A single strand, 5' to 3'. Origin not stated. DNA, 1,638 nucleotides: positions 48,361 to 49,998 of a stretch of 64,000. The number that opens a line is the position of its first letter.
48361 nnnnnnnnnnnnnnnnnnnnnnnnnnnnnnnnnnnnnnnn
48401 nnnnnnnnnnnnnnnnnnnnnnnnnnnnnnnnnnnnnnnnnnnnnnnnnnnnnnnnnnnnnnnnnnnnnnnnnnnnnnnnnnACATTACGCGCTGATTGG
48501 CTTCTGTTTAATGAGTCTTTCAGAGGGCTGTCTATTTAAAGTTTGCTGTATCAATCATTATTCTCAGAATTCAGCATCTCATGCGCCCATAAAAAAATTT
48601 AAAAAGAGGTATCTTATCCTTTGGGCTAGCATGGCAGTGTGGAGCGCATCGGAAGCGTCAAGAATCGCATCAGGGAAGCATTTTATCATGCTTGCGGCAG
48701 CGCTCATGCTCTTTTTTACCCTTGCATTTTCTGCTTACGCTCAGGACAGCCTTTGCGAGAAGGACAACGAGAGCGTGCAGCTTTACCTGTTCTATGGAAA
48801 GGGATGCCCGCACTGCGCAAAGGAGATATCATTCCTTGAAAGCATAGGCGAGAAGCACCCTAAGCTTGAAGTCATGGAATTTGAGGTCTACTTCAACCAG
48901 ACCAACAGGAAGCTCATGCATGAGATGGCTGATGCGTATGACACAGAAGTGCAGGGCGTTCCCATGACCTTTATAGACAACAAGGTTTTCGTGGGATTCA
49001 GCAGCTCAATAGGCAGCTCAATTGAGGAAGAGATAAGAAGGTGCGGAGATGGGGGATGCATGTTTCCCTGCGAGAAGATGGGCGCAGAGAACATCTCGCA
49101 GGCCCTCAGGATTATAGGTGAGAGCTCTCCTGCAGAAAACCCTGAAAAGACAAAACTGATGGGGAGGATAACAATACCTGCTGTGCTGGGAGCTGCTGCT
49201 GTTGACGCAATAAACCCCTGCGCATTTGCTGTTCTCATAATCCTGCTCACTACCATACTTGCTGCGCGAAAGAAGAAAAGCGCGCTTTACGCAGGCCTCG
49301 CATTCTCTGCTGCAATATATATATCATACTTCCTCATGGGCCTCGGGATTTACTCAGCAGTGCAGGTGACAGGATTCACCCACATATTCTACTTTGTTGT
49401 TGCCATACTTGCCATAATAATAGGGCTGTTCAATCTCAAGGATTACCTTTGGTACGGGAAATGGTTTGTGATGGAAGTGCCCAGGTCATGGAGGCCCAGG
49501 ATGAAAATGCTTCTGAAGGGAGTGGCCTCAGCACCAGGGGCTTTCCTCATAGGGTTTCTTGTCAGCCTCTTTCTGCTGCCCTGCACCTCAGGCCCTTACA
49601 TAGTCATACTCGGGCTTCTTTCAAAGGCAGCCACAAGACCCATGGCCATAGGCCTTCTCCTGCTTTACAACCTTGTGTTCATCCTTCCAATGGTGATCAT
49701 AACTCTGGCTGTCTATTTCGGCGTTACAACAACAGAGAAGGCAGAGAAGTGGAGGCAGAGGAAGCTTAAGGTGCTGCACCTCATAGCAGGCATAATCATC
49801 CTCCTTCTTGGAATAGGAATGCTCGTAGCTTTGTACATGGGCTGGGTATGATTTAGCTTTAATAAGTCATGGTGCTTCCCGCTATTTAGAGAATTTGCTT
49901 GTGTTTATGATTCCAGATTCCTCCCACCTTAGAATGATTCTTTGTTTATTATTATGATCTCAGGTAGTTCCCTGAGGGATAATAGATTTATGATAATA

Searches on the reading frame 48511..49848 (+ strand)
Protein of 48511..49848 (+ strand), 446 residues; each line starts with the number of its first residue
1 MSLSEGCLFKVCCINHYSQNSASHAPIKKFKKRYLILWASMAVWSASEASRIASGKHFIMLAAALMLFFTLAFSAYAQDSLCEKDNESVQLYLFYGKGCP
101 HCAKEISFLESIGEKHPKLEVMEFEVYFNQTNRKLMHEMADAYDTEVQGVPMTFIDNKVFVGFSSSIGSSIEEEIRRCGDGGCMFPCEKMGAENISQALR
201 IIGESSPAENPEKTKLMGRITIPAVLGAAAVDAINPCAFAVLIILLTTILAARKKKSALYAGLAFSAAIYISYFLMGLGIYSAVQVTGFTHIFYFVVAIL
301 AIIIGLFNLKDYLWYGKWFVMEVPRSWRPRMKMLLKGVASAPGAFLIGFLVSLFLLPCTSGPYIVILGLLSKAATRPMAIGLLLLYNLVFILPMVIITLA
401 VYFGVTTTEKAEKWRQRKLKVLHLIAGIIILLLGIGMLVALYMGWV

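Call 40: search_protein_families(library=pfam, proteins=[window:48511-49848:+], max_evalue=0.01)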
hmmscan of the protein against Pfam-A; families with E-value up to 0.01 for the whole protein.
window:48511-49848:+ (446 aa): 1 family
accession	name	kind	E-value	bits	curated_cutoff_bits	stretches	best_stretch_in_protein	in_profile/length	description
PF01323.26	DSBA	-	0.0067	16.7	25.6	0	132-163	149-180/191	DSBA-like thioredoxin domain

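Call 82: search_protein_families(library=ncbifam, proteins=[window:48511-49848:+], max_evalue=0.01)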
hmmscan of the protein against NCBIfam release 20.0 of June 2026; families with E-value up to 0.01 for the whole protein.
window:48511-49848:+ (446 aa): 2 families
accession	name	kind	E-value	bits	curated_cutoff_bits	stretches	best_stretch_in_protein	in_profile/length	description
NF001419.0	PRK00293.1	subfamily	2.4e-07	29.7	330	1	221-439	171-383/574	protein-disulfide reductase DsbD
TIGR02196.1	GlrX_YruB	hypoth_equivalog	0.00041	20.8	88.55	1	95-165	6-66/74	glutaredoxin-like protein, YruB-family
